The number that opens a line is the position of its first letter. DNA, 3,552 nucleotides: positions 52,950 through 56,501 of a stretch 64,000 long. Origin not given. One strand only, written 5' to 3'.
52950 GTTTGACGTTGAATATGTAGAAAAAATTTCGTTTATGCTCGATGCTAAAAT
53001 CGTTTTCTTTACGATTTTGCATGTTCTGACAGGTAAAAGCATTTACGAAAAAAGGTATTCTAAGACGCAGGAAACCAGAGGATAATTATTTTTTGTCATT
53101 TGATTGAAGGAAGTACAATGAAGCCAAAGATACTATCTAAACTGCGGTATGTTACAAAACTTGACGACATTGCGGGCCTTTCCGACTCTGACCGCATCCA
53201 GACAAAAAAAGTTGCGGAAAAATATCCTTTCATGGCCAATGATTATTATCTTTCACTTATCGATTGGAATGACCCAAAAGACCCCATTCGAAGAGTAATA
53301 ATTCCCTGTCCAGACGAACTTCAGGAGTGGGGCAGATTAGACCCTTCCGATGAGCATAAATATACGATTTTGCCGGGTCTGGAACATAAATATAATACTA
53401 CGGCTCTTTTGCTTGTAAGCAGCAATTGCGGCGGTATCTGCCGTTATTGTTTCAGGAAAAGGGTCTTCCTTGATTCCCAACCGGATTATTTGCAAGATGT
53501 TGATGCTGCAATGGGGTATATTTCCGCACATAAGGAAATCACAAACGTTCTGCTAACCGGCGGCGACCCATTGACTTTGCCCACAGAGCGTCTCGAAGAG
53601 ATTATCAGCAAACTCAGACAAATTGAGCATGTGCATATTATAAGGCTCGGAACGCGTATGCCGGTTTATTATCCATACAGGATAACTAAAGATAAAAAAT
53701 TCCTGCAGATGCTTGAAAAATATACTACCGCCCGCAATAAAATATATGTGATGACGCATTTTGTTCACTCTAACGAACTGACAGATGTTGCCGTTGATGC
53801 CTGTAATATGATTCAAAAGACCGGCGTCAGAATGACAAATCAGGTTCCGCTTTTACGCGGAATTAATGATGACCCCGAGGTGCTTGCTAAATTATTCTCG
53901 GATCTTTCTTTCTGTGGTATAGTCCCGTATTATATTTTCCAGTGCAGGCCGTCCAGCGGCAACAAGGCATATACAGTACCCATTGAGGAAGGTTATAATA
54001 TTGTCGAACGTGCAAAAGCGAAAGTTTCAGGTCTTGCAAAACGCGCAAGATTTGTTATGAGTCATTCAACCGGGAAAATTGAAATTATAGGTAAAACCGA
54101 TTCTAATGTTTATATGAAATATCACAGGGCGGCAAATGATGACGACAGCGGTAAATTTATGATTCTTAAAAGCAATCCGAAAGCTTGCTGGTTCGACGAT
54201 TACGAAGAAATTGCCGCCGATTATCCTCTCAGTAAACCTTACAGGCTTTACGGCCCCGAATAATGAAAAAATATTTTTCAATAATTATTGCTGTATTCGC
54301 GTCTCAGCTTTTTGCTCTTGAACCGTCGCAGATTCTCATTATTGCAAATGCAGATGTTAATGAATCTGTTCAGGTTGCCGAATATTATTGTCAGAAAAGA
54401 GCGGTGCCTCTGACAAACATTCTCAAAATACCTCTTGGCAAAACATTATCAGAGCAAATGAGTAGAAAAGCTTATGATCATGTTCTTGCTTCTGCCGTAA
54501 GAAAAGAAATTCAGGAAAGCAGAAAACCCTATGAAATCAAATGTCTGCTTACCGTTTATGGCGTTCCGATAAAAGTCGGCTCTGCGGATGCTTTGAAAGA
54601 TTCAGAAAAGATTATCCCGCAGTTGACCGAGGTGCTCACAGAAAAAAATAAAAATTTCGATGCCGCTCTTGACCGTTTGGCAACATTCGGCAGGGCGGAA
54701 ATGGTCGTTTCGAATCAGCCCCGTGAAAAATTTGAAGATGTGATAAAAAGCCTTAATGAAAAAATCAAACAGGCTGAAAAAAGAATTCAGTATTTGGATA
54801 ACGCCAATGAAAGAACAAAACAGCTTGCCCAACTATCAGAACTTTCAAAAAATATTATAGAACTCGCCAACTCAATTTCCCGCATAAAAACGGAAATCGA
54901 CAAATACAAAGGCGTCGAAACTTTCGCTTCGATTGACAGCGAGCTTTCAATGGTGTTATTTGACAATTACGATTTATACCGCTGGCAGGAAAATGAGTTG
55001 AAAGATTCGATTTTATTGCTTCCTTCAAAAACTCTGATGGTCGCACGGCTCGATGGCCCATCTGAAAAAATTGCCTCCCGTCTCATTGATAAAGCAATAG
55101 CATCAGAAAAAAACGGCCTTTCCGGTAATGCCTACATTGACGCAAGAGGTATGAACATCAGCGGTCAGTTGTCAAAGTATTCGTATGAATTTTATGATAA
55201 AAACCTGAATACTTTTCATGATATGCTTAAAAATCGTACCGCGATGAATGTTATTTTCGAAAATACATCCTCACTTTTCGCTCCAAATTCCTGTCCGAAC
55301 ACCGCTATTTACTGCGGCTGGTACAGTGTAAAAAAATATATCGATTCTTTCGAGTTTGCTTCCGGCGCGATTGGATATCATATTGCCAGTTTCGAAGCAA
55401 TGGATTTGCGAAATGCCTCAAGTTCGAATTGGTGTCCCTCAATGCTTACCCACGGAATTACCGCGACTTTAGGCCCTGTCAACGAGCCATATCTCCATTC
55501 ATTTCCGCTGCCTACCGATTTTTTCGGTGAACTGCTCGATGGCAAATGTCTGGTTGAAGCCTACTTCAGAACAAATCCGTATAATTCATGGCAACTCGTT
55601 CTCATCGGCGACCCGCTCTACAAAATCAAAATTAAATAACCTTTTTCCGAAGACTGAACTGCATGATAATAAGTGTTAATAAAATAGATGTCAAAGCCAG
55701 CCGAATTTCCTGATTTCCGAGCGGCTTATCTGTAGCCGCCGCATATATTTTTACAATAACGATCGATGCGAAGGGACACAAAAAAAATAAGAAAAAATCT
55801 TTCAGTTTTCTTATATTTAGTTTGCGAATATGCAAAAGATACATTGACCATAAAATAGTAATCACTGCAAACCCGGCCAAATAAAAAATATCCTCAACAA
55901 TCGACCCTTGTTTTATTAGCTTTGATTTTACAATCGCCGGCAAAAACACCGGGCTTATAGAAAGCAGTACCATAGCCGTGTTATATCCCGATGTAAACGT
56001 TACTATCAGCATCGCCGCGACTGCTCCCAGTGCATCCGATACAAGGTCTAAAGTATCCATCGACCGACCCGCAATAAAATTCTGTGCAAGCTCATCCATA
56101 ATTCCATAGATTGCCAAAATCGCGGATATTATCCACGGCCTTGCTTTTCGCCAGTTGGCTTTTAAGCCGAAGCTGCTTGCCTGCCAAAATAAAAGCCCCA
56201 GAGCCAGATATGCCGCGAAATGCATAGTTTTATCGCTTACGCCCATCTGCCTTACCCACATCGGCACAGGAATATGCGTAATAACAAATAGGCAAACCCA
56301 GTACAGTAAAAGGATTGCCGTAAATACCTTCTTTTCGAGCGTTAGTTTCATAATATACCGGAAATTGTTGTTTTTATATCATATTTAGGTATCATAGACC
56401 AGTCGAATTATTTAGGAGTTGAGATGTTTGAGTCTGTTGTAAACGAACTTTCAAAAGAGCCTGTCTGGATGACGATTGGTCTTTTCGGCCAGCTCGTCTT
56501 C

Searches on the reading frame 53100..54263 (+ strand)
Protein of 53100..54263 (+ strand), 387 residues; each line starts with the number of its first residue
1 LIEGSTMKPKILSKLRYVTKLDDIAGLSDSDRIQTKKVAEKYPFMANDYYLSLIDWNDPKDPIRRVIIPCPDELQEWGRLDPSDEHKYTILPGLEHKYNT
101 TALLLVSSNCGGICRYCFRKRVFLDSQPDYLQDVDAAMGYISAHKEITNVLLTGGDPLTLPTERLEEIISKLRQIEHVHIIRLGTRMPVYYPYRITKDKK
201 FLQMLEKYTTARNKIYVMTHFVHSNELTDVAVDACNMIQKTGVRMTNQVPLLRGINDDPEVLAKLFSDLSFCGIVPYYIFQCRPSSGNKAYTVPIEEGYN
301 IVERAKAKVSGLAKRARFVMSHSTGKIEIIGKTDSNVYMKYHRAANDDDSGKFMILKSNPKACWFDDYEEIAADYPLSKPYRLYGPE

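Call 10: search_protein_families(library=pfam, proteins=[window:53100-54263:+], max_evalue=0.00001)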
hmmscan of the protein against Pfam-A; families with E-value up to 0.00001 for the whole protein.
window:53100-54263:+ (387 aa): 1 family
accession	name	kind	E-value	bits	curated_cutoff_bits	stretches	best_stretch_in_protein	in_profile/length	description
PF04055.27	Radical_SAM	-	2.8e-10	41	29.5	1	106-264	3-164/166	Radical SAM superfamily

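Call 81: search_protein_families(library=ncbifam, proteins=[window:53100-54263:+], max_evalue=1e-10)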
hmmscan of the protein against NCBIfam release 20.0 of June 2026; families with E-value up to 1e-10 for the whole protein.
window:53100-54263:+ (387 aa): 6 families
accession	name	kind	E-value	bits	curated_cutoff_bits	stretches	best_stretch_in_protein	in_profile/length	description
TIGR00238.1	TIGR00238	subfamily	3.9e-71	239.7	199.2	1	18-313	28-321/331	KamA family radical SAM protein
TIGR04368.1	Glu_2_3_NH3_mut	equivalog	1.9e-70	237.5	650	1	10-327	61-375/404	glutamate 2,3-aminomutase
TIGR04468.1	arg_2_3_am_muta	equivalog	2e-69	234.3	600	1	10-332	8-330/351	arginine 2,3-aminomutase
TIGR03820.1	lys_2_3_AblA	equivalog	1.5e-68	231.5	525.4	1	13-328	16-332/417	lysine 2,3-aminomutase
TIGR03822.1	AblA_like_2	hypoth_equivalog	1.4e-65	221.5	396.25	1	25-324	10-308/321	lysine-2,3-aminomutase-like protein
TIGR03821.1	EFP_modif_epmB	equivalog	1.2e-57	195.4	369.3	1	27-312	21-303/321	EF-P beta-lysylation protein EpmB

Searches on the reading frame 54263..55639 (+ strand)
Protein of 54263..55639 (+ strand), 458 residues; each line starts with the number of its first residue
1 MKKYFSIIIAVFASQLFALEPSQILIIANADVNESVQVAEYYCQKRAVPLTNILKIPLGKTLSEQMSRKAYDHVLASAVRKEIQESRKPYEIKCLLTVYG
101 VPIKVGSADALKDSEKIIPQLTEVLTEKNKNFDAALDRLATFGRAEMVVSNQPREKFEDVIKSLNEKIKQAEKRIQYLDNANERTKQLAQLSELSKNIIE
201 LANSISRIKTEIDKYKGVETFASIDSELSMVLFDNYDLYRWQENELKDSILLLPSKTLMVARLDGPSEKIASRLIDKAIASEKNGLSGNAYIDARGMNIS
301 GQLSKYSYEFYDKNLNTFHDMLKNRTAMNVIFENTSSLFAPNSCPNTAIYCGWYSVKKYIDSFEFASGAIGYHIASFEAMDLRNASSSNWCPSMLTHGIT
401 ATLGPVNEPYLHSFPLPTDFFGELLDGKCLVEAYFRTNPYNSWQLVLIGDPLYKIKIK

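Call 55: search_protein_families(library=pfam, proteins=[window:54263-55639:+], max_evalue=0.01)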
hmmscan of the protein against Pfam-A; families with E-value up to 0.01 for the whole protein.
window:54263-55639:+ (458 aa): 2 families
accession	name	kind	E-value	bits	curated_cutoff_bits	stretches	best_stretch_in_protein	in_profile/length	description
PF25746.1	Phage_Repressor_c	-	0.0042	16.8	27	1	119-200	281-348/352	Streptomyces phage repressor protein c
PF03127.19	GAT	-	0.0099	16.5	31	0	146-203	9-69/77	GAT domain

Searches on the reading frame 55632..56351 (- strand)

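Call 55: search_protein_families(library=pfam, proteins=[window:55632-56351:-], max_evalue=0.01)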
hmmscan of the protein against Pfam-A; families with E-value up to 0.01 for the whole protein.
window:55632-56351:- (239 aa): 1 family
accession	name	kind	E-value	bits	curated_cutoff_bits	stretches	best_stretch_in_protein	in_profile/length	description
PF04892.17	VanZ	-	4.7e-07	30.9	30.1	1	40-119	57-124/126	VanZ like family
